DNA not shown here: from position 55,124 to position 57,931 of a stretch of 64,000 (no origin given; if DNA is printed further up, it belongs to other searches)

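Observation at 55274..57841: PilT-family ATPase with a ~480-aa N-terminal HEAT-repeat extension and a variant His box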

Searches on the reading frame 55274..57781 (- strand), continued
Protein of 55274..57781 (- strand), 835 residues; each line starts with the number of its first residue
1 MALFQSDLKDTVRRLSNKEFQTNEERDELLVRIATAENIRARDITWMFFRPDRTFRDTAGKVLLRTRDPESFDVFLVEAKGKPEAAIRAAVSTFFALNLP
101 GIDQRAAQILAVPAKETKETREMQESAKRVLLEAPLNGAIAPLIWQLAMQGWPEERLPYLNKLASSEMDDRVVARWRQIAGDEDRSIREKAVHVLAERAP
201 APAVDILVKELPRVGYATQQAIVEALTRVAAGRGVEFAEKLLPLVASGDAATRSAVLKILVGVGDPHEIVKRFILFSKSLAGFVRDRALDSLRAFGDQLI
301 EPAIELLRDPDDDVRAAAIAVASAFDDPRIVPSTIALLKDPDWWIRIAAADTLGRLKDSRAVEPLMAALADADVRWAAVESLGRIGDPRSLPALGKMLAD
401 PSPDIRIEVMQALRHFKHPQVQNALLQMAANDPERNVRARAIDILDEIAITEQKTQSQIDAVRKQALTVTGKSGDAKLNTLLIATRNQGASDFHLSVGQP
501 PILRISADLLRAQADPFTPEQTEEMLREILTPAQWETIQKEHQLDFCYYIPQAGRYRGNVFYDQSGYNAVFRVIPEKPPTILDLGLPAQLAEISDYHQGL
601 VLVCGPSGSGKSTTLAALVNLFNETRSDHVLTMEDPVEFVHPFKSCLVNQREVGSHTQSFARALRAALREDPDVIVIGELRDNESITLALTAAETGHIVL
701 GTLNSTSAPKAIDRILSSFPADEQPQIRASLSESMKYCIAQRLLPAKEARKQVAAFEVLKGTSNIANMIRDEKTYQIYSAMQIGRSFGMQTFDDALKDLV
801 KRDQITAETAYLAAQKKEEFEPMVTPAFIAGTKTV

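Call 22: find_encoding_contigs(protein=P0006, flank=10000, max_places=2)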
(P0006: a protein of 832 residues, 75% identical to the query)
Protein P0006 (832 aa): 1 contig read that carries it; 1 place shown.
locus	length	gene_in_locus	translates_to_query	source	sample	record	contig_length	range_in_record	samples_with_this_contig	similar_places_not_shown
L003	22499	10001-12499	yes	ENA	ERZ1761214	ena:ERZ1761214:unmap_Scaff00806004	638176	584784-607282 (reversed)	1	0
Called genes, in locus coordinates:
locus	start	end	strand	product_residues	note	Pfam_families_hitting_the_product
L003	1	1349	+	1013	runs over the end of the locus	PF00873:ACR_tran, PF03176:MMPL, PF02355:SecD_SecF_C (weak)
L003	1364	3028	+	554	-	PF00989:PAS (weak), PF13426:PAS_9 (weak), PF00512:HisKA, PF02518:HATPase_c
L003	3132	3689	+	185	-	PF07963:N_methyl (weak), PF12019:GspH (weak)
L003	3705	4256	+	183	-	-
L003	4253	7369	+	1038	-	PF07963:N_methyl (weak), PF00041:fn3 (faint)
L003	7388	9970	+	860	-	-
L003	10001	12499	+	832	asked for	PF02985:HEAT (faint), PF03130:HEAT_PBS (faint), PF13646:HEAT_2, PF00437:T2SSE, PF13401:AAA_22 (weak)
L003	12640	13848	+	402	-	PF00482:T2SSF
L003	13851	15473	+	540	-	PF05157:MshEN, PF00437:T2SSE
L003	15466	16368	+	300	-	-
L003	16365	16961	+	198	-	-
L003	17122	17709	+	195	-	-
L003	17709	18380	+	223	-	PF02412:TSP_3 (faint)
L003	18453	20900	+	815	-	PF00515:TPR_1 (faint), PF03958:Secretin_N, PF00263:Secretin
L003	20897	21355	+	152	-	-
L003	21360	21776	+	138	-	PF07963:N_methyl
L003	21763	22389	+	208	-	-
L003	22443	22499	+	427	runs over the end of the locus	PF00675:Peptidase_M16, PF05193:Peptidase_M16_C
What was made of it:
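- In L003 the orthologue (75% identical) sits between minor-pilin genes and pilC-pilB-...-secretin (call 22).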

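Call 28: search_protein_representatives(protein=window:55274-57781:-)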
Query: 835 residues. Proteins with E-value up to 0.001 (for the whole library): 90270; up to 1e-10: 43530; up to 1e-30: 8399. The best 150 are listed.
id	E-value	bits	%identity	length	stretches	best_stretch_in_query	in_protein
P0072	0.0e+00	1311.7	70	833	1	1-833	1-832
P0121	2.1e-256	869.4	60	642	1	194-831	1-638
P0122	1.4e-244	830.2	77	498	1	321-829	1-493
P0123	3.1e-225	766.3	46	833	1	3-829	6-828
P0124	2.7e-197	673.9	44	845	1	3-830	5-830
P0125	1.4e-194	664.9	41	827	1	1-824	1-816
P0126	1.8e-190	651.3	42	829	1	1-832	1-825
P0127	5.6e-189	646.4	41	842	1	2-829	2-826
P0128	1.1e-184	632.2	41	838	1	10-826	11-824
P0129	1.5e-184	631.7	41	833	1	12-832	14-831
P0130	2.0e-178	611.5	39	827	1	1-830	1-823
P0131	8.6e-177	606.1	41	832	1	3-831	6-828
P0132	1.3e-176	605.5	39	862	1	6-832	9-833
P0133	2.0e-175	601.6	40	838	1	1-833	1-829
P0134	5.3e-173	593.6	43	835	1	150-829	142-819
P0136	6.7e-164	563.5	38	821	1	1-827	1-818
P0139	3.5e-151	521.4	38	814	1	1-818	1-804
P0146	4.0e-144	498.1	39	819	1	136-830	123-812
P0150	1.8e-136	472.8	36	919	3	298-824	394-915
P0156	7.6e-133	460.8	35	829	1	9-825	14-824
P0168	3.3e-125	435.5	36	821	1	2-825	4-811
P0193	1.6e-105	370.4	32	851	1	1-824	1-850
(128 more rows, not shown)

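Call 43: find_encoding_contigs(protein=P0128, flank=8000, max_places=2)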
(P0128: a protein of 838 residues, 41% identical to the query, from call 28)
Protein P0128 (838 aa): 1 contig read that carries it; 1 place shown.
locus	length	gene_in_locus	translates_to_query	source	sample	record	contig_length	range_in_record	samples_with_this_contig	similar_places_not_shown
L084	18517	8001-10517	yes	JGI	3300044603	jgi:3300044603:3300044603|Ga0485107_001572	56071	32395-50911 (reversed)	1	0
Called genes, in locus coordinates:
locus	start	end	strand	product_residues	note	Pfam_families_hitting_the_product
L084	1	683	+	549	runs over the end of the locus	-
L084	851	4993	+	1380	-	-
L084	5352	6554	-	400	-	-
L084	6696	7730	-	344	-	-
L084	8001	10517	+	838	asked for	PF02985:HEAT (faint), PF13513:HEAT_EZ (faint), PF13646:HEAT_2, PF03130:HEAT_PBS (faint), PF13646:HEAT_2, PF00437:T2SSE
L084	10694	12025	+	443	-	PF00437:T2SSE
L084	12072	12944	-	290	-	PF01790:LGT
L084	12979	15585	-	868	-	PF20142:Scaffold (faint), PF01471:PG_binding_1, PF03734:YkuD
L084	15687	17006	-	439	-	PF13624:SurA_N_3 (faint), PF13145:Rotamase_2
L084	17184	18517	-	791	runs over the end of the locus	PF02128:Peptidase_M36 (faint)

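Call 45: find_encoding_contigs(protein=P0123, flank=8000, max_places=1)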
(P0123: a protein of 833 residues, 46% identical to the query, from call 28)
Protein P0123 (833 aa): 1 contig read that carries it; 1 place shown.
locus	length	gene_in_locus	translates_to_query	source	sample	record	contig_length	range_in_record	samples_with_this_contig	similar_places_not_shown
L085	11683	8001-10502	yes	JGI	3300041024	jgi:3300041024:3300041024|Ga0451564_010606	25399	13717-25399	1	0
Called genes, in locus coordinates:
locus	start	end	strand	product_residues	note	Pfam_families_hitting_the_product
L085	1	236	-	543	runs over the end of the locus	PF05157:MshEN, PF00437:T2SSE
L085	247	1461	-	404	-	PF00482:T2SSF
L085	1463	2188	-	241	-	PF03958:Secretin_N (weak)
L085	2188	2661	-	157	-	PF13490:zf-HC2 (weak)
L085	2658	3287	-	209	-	PF07638:Sigma70_ECF (weak), PF04542:Sigma70_r2, PF08281:Sigma70_r4_2, PF04545:Sigma70_r4, PF22233:PhyR_sigma-like (weak)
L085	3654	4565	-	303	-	PF16697:Yop-YscD_cpl (weak), PF00498:FHA, PF00990:GGDEF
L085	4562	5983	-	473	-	PF00206:Lyase_1, PF10415:FumaraseC_C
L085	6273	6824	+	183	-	-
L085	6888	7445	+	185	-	PF16155:PnbB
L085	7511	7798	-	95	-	-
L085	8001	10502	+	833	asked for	PF11838:ERAP1_C (faint), PF00514:Arm (faint), PF03130:HEAT_PBS (faint), PF13646:HEAT_2 (weak), PF02985:HEAT (faint), PF13646:HEAT_2, PF00437:T2SSE, PF13401:AAA_22 (weak)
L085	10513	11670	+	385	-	PF00437:T2SSE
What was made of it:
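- On PilT: The only indirect support is that some orthologues lie in T4P clusters (calls 22, 45).
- Some orthologues are embedded in T4P clusters (calls 22, 45).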

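Call 46: find_encoding_contigs(protein=P0130, flank=8000, max_places=1)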
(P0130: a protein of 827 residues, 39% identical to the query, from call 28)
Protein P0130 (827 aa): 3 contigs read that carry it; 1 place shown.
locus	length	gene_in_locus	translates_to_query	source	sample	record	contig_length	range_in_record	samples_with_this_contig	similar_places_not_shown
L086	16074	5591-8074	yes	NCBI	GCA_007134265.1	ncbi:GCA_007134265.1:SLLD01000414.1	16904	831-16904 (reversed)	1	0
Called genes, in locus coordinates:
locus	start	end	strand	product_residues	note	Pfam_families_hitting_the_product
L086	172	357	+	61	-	-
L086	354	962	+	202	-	-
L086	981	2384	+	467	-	PF00202:Aminotran_3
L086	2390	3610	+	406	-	PF00202:Aminotran_3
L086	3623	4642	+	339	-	PF02955:GSH-S_ATP, PF08443:RimK (weak)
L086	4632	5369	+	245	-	PF02146:SIR2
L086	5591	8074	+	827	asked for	PF13401:AAA_22 (faint), PF03130:HEAT_PBS (faint), PF02985:HEAT (faint), PF13513:HEAT_EZ (faint), PF13646:HEAT_2, PF00437:T2SSE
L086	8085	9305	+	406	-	PF00437:T2SSE, PF13191:AAA_16 (weak), PF13401:AAA_22 (weak)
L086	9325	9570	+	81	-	-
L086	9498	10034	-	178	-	PF02367:TsaE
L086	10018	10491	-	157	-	PF03449:GreA_GreB_N, PF01272:GreA_GreB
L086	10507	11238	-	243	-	PF13646:HEAT_2 (weak)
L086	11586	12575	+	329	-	-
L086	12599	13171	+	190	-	PF00210:Ferritin, PF02915:Rubrerythrin, PF21349:RUBY_RBDX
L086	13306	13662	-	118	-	-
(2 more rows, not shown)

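Call 47: find_encoding_contigs(protein=P0136, flank=8000, max_places=1)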
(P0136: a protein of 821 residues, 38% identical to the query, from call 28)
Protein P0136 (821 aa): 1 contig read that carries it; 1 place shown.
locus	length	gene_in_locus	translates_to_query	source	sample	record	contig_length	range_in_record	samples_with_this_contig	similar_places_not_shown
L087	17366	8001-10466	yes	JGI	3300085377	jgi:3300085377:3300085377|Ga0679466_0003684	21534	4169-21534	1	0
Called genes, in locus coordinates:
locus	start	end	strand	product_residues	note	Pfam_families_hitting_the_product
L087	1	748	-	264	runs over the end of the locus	PF00528:BPD_transp_1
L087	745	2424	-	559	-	PF13379:NMT1_2 (weak), PF12974:Phosphonate-bd, PF09084:NMT1, PF00691:OmpA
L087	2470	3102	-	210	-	-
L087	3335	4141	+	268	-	PF04962:KduI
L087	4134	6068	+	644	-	PF00294:PfkB, PF09863:DUF2090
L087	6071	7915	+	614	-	PF02776:TPP_enzyme_N, PF00205:TPP_enzyme_M, PF02775:TPP_enzyme_C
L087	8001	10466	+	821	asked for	PF13401:AAA_22 (faint), PF02985:HEAT (faint), PF03130:HEAT_PBS (faint), PF13646:HEAT_2, PF11838:ERAP1_C (weak), PF13646:HEAT_2, PF00437:T2SSE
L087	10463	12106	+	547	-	PF00437:T2SSE, PF25199:nSTAND_NTPase5 (weak)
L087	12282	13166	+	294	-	PF01464:SLT (weak)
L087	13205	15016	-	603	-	PF02412:TSP_3 (faint), PF00691:OmpA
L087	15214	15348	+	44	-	-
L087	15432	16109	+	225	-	-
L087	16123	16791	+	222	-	-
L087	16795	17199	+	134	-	-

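Call 48: find_encoding_contigs(protein=P0139, flank=8000, max_places=1)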
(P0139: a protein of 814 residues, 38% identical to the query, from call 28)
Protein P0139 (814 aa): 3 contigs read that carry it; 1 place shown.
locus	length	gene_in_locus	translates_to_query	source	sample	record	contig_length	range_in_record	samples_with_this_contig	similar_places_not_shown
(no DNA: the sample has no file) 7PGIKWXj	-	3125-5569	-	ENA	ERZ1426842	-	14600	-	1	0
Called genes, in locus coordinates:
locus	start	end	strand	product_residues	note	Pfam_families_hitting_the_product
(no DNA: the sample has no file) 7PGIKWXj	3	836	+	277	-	?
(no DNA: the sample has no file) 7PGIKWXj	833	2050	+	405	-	-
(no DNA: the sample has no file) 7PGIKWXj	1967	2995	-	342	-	PF02899:Phage_int_SAM_1, PF00589:Phage_integrase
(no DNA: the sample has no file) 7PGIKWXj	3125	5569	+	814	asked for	PF02985:HEAT (faint), PF13646:HEAT_2, PF00437:T2SSE, PF13401:AAA_22 (faint), PF13604:AAA_30 (faint)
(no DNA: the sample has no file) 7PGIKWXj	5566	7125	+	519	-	PF00437:T2SSE, PF13191:AAA_16 (faint)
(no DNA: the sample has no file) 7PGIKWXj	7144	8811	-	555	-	-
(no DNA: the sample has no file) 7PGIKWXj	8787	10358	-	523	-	PF00672:HAMP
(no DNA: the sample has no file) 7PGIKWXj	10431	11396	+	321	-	PF18288:FAA_hydro_N_2, PF01557:FAA_hydrolase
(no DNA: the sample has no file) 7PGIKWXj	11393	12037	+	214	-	PF02798:GST_N, PF13417:GST_N_3, PF13409:GST_N_2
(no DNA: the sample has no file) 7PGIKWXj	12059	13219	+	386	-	PF20510:HgmA_N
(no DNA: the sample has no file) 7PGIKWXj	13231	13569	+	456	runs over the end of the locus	?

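Call 51: predict_structure(alignment_id=A1)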
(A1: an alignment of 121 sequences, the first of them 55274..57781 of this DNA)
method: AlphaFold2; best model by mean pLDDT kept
length: 835 residues; sequences in the alignment: 121
mean_pLDDT: 75.9   pTM: 0.48
mean pLDDT of the five models: 75.9, 73.7, 71.2, 70.6, 69.8
residues with pLDDT >= 90: 208; 70-90: 365; 50-70: 153; < 50: 109
segments of 3 or more residues with pLDDT < 50: 1-5, 577-598, 620-648, 651-657, 729-735, 745-747, 764-791
pLDDT, mean of each block of 10 residues (from residue 1): 58 86 88 85 90 89 86 90 87 89 88 81 89 88 90 90 90 93 93 95 93 92 94 88 84 90 88 90 78 85 92 90 88 94 88 92 94 87 92 90 84 86 86 78 79 61 58 69 79 86 71 84 91 87 79 76 88 58 40 42 62 61 37 27 45 47 59 64 70 62 64 69 60 50 51 54 45 42 41 63 74 71 79 56
secondary structure, 60 per line:
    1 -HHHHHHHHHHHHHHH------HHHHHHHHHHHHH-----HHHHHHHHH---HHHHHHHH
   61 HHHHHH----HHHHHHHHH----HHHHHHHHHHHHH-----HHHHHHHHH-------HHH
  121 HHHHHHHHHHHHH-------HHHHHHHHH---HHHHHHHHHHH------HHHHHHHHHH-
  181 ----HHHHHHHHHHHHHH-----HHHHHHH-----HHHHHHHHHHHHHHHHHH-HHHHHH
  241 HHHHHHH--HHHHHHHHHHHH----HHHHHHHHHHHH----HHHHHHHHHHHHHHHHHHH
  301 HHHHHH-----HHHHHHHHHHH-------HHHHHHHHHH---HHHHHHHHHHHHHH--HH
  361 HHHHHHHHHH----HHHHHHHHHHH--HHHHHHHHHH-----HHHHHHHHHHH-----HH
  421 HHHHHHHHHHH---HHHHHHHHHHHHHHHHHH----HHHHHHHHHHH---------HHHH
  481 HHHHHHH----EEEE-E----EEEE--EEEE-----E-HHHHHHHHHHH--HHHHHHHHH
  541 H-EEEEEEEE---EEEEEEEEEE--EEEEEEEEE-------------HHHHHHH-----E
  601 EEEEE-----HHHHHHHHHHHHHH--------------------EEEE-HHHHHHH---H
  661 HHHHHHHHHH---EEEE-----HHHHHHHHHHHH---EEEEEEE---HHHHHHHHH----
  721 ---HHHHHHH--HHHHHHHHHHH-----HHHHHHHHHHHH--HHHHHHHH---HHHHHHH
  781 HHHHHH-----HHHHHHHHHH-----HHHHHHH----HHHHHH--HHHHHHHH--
elements in order (helices of 4 or more, strands of 3 or more residues): H2-16 H23-35 H41-49 H53-66 H71-79 H84-96 H102-110 H118-133 H141-149 H153-163 H170-179 H185-198 H204-210 H216-233 H235-247 H250-261 H266-277 H282-306 H312-322 H330-339 H343-356 H359-370 H375-385 H388-397 H403-413 H419-431 H435-452 H457-467 H477-487 E492-495 E502-505 E508-511 H519-529 H532-541 E543-550 E554-563 E566-574 H588-594 E600-605 H611-624 E645-648 H650-656 H660-670 E674-677 H683-694 E698-704 H708-716 H724-730 H733-743 H749-760 H763-770 H774-786 H792-801 H807-813 H818-823 H826-833
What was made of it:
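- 56351..56419 (-): Low-confidence, poorly conserved linker between the solenoid and the ATPase (about residues 455-477). pLDDT is about 58-69 (call 51).
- On HEAT repeat proteins (Pfam HEAT_2 / HEAT / HEAT_PBS): The AlphaFold2 model has 28 helices between residues 2 and 467, with pLDDT mostly 85-95 (call 51).
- Checked: Pfam detects HEAT repeats only at about residues 167-443, but the AlphaFold model shows residues 1-470 as one helical solenoid (call 51).
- The AlphaFold model gives no confident placement of the solenoid relative to the ATPase (pTM 0.48; ATPase pLDDT 40-70; call 51).
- Tried and rejected: The AlphaFold model of the full protein did not give a confident ATPase half or inter-domain arrangement (call 51), so I draw no conclusions from domain packing.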

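Call 52: find_encoding_contigs(protein=P0127, flank=6000, max_places=1)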
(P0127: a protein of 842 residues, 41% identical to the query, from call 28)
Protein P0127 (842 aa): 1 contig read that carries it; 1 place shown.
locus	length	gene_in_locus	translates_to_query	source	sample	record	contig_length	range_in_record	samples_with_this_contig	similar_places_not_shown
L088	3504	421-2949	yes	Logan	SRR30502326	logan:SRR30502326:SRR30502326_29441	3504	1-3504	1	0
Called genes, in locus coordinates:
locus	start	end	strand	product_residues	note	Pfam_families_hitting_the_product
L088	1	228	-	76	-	?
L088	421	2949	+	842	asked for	PF21581:SCD (faint), PF02985:HEAT (faint), PF13513:HEAT_EZ (faint), PF00514:Arm (faint), PF13646:HEAT_2, PF03130:HEAT_PBS (weak), PF13646:HEAT_2, PF00437:T2SSE, +1 more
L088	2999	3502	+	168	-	?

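Call 53: find_encoding_contigs(protein=P0131, flank=6000, max_places=1)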
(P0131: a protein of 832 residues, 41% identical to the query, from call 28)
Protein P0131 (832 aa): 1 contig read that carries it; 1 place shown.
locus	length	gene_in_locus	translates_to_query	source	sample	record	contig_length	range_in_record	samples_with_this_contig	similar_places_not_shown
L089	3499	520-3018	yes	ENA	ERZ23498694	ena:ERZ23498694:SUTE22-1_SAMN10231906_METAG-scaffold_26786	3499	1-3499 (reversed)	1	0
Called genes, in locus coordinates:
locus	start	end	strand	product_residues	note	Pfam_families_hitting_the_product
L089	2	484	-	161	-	?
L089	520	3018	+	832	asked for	PF02985:HEAT (faint), PF13513:HEAT_EZ (faint), PF21581:SCD (faint), PF13401:AAA_22 (faint), PF03130:HEAT_PBS (faint), PF13646:HEAT_2, PF00437:T2SSE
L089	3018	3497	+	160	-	?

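Call 54: find_encoding_contigs(protein=P0129, flank=6000, max_places=1)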
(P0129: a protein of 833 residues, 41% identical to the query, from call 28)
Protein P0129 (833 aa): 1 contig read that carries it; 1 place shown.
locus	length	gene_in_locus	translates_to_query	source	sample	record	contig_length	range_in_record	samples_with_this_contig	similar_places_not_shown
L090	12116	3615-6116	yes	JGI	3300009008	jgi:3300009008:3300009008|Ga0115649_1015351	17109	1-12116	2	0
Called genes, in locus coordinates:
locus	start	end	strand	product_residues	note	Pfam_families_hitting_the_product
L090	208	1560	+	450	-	-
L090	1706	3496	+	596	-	PF08439:Peptidase_M3_N, PF01432:Peptidase_M3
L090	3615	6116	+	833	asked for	PF11838:ERAP1_C (faint), PF13513:HEAT_EZ (faint), PF03130:HEAT_PBS (faint), PF12717:Cnd1 (faint), PF02985:HEAT (faint), PF13646:HEAT_2, PF13646:HEAT_2, PF00437:T2SSE, +2 more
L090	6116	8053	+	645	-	PF00437:T2SSE, PF25199:nSTAND_NTPase5 (weak)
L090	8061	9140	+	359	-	PF00437:T2SSE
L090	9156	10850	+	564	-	PF00437:T2SSE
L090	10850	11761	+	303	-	-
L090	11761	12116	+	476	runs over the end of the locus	PF13646:HEAT_2 (weak)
